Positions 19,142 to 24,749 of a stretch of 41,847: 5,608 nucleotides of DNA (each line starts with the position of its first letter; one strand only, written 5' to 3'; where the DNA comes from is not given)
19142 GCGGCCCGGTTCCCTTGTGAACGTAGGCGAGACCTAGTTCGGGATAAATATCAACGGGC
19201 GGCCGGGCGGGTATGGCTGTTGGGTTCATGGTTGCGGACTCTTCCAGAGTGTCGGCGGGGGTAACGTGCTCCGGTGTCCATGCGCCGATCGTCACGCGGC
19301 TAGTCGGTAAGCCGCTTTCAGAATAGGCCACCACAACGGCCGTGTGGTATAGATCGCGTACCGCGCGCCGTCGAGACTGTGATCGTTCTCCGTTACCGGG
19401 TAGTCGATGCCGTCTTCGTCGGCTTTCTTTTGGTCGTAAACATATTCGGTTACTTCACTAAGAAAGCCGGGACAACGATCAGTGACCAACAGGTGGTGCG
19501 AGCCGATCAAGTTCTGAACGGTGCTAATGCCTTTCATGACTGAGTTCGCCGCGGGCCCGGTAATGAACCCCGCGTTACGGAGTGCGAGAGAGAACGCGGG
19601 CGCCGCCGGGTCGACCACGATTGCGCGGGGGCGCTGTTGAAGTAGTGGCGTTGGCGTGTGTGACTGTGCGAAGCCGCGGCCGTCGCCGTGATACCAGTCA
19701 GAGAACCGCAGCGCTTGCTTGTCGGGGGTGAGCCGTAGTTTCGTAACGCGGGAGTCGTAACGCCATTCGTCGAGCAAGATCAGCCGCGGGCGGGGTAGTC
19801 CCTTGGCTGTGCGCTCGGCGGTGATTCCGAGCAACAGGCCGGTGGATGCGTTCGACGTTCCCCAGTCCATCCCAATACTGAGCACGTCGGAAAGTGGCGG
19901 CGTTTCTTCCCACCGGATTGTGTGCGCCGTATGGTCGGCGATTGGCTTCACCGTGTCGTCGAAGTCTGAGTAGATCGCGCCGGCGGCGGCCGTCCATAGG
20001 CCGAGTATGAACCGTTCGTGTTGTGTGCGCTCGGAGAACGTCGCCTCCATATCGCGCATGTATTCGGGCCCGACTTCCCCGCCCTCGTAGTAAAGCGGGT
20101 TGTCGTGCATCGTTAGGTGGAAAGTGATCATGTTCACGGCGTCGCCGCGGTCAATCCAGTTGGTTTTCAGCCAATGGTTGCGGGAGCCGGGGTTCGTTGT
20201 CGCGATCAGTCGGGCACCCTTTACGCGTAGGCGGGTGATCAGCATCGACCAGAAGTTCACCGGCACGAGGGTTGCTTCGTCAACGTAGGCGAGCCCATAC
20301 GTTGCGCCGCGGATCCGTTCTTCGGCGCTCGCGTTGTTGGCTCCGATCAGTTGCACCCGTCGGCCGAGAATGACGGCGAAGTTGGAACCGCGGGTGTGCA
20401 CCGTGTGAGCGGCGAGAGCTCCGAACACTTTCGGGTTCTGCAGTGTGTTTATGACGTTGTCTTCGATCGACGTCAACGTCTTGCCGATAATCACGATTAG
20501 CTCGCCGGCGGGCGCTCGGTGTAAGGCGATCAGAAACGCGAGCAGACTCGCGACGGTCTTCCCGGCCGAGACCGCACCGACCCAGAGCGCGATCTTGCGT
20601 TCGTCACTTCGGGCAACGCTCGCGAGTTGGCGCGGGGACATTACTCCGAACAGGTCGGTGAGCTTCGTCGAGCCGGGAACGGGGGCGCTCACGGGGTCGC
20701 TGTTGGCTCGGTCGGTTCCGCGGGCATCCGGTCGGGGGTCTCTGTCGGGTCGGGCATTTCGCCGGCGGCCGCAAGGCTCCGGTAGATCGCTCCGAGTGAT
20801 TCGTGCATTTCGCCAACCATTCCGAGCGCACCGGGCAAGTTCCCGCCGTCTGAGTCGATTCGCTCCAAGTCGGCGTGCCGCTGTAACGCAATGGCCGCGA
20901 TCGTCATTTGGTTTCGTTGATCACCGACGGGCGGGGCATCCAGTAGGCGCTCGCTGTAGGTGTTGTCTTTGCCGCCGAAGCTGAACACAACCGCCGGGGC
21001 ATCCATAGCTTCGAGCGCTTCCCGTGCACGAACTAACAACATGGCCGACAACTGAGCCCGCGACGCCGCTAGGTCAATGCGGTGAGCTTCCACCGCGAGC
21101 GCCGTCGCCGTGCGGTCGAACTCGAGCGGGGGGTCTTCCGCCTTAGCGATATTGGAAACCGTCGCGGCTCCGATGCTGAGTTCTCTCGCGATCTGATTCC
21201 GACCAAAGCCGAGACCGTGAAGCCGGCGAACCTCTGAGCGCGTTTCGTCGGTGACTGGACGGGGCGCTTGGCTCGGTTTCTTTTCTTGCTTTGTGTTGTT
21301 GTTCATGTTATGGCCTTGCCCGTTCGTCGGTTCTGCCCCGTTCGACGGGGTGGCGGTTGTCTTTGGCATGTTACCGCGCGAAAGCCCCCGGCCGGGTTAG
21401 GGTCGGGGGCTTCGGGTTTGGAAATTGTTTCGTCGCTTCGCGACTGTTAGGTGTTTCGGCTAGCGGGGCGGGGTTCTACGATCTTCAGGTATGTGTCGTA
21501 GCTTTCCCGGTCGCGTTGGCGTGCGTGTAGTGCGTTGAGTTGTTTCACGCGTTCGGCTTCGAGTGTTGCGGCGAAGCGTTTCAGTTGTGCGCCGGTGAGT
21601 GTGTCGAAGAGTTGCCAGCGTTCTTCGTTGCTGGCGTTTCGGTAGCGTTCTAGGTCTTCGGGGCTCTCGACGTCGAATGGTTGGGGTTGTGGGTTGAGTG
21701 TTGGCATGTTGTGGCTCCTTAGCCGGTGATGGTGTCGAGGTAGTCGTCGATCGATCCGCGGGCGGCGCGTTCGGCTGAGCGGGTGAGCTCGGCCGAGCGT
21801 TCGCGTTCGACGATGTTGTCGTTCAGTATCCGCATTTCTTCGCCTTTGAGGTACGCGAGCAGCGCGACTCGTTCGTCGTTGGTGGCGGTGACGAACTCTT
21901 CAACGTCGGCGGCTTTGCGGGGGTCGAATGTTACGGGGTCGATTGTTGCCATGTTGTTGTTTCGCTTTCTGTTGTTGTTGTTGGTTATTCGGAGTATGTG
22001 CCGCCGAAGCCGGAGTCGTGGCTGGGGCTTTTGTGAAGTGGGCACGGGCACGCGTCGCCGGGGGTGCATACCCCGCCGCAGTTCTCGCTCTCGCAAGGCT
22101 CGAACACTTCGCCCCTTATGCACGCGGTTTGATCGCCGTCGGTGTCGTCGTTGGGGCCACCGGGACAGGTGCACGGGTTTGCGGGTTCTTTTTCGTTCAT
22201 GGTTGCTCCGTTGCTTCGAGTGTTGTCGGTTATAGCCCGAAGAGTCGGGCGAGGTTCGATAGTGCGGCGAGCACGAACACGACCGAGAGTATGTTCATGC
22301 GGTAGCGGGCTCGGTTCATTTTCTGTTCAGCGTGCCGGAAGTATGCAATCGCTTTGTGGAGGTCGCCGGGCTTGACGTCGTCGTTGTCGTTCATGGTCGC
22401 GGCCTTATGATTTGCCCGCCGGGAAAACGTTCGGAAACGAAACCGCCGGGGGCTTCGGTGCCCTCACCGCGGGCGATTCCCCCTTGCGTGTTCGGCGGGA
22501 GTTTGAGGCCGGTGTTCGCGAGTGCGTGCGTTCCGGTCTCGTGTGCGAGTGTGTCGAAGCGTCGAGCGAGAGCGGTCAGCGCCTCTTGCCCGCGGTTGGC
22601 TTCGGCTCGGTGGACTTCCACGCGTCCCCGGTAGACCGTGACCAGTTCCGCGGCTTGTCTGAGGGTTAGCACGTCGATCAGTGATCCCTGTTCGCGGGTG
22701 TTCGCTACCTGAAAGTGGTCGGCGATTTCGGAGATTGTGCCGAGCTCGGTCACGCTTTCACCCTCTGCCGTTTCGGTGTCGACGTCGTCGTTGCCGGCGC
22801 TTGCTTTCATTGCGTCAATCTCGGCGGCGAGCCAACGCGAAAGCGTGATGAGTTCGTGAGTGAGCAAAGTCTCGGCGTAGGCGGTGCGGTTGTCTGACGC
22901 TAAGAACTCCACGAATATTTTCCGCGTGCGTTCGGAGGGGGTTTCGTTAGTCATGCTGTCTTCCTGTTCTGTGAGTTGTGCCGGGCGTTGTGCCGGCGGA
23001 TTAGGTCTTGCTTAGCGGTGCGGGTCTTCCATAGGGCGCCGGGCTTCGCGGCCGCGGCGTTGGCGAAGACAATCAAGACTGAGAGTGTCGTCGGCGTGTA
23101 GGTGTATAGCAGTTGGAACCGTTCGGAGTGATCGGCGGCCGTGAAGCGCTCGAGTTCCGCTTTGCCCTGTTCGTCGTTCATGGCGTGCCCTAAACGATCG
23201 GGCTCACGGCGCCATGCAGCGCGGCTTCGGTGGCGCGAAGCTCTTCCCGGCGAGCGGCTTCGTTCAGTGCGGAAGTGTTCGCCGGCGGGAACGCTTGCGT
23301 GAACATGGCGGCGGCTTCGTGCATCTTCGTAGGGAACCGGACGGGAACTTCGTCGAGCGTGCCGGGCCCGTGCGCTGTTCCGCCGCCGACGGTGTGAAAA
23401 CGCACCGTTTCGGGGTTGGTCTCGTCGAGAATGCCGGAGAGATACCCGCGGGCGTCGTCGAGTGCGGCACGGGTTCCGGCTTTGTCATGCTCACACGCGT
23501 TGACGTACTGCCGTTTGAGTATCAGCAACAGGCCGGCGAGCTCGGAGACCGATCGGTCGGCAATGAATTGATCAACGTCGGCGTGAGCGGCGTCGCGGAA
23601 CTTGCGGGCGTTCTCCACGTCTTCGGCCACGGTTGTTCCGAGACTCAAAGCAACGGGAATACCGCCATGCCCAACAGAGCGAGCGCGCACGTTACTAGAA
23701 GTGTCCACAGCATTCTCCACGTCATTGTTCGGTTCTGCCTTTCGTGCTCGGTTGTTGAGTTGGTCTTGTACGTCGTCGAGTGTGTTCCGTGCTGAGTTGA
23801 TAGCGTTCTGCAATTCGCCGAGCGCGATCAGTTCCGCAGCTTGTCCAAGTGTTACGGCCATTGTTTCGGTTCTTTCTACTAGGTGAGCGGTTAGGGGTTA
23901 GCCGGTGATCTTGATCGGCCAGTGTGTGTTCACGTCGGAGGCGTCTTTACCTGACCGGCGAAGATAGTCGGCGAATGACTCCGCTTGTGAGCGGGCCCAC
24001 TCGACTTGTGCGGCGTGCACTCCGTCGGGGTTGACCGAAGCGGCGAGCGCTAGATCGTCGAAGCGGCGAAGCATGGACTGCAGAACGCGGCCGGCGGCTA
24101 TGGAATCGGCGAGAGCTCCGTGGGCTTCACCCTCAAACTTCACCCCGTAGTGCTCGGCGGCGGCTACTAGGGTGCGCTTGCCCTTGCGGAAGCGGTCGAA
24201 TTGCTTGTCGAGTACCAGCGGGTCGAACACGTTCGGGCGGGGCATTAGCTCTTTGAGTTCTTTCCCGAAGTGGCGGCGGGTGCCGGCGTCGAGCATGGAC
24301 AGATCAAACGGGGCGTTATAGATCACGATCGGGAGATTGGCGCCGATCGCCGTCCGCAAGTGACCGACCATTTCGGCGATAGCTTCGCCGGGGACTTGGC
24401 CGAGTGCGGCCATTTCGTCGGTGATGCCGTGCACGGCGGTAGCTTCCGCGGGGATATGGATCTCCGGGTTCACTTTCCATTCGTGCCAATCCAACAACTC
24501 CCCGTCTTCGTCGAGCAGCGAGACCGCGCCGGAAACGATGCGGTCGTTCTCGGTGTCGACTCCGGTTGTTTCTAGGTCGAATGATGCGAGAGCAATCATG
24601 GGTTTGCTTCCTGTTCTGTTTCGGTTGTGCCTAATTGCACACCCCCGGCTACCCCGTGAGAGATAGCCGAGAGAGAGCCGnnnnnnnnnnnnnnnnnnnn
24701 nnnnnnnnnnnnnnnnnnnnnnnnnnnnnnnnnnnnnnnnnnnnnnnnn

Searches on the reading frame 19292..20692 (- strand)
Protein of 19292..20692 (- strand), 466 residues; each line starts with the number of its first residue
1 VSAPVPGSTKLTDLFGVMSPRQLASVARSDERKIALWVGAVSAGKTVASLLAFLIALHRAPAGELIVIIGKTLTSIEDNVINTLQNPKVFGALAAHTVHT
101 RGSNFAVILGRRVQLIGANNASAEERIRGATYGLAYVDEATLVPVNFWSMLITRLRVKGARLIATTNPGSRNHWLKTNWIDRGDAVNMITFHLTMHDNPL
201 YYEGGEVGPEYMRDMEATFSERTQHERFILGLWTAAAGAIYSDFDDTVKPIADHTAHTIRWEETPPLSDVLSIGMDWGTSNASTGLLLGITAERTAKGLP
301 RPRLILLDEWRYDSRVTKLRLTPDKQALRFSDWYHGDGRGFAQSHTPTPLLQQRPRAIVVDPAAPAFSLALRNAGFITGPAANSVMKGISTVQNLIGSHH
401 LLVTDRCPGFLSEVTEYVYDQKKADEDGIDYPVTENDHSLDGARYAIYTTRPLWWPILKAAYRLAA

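Call 11: search_protein_families(library=phrogs, proteins=[window:19292-20692:-], max_evalue=0.00001)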
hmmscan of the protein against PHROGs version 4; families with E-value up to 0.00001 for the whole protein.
window:19292-20692:- (466 aa): 6 families
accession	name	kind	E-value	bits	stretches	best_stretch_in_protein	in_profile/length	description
phrog_2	-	head and packaging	2.6e-39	136.6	1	27-451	275-593/807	terminase large subunit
phrog_10250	-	head and packaging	1e-24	88.6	1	226-450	11-215/228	terminase large subunit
phrog_979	-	head and packaging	2.3e-13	50.7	1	19-181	155-315/642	terminase large subunit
phrog_6672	-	head and packaging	4e-13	50.2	1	356-449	35-128/145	terminase large subunit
phrog_5653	-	head and packaging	6.4e-12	46.6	1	232-450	2-180/199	terminase large subunit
phrog_3717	-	head and packaging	7e-06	26.7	1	133-243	125-234/277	terminase large subunit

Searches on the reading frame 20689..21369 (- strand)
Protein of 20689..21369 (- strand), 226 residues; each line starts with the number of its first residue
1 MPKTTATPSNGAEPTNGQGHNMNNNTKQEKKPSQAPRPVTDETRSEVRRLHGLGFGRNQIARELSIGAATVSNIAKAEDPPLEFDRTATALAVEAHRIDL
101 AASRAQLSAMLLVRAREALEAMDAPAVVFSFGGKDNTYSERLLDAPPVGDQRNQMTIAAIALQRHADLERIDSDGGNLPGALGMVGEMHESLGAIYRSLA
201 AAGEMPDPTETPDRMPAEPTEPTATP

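Call 98: search_protein_families(library=pfam, proteins=[window:20689-21369:-], max_evalue=0.01)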
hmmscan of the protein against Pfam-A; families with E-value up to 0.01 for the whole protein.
window:20689-21369:- (226 aa): 1 family
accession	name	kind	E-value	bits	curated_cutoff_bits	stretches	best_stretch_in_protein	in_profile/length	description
PF02796.21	HTH_7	-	0.007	16.9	23.8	0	40-71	7-38/45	Helix-turn-helix domain of resolvase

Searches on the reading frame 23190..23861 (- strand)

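Call 6: search_protein_families(library=pfam, proteins=[window:23190-23861:-], max_evalue=1)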
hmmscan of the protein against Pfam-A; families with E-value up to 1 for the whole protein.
window:23190-23861:- (223 aa): 2 families
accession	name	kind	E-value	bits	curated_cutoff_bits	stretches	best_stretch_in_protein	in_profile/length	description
PF16740.10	SKA2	-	0.096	12.9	30.1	1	15-53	5-42/110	Spindle and kinetochore-associated protein 2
PF20072.4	DUF6468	-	0.12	13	26.9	1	18-44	23-49/76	Domain of unknown function (DUF6468)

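Call 8: search_protein_families(library=phrogs, proteins=[window:23190-23861:-], max_evalue=0.01)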
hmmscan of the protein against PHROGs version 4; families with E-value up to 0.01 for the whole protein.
window:23190-23861:- (223 aa): 0 families

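Call 97: search_protein_families(library=padloc, proteins=[window:23190-23861:-], max_evalue=0.001)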
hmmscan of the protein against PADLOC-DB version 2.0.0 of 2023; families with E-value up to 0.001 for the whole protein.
window:23190-23861:- (223 aa): 0 families

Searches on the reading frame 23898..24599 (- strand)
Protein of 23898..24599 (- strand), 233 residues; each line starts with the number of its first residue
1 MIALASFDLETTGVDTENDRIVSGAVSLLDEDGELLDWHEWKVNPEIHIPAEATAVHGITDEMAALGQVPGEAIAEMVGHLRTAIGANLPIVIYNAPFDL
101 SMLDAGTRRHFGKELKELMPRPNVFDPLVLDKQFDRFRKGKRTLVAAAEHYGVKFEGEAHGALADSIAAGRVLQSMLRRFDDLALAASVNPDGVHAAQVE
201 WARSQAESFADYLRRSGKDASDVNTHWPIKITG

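Call 6: search_protein_families(library=pfam, proteins=[window:23898-24599:-], max_evalue=1)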
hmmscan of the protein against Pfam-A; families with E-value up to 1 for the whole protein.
window:23898-24599:- (233 aa): 2 families
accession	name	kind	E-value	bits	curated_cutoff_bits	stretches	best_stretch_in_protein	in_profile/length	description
PF00929.31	RNase_T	-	4.1e-18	66.9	24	1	7-171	3-162/164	Exonuclease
PF16473.11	Rv2179c-like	-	0.033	14.3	27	1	8-174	6-174/177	3'-5' exoribonuclease Rv2179c-like domain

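Call 8: search_protein_families(library=phrogs, proteins=[window:23898-24599:-], max_evalue=0.01)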
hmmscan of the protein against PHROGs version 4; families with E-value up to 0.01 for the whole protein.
window:23898-24599:- (233 aa): 3 families
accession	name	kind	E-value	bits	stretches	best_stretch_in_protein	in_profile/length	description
phrog_192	-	DNA, RNA and nucleotide metabolism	3.2e-38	133.1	1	4-200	108-288/397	DNA polymerase exonuclease subunit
phrog_14632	-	DNA, RNA and nucleotide metabolism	2.6e-12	47.2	1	7-172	87-238/380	DNA polymerase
phrog_17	-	DNA, RNA and nucleotide metabolism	2.1e-07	30.3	1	6-196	674-793/1445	DNA polymerase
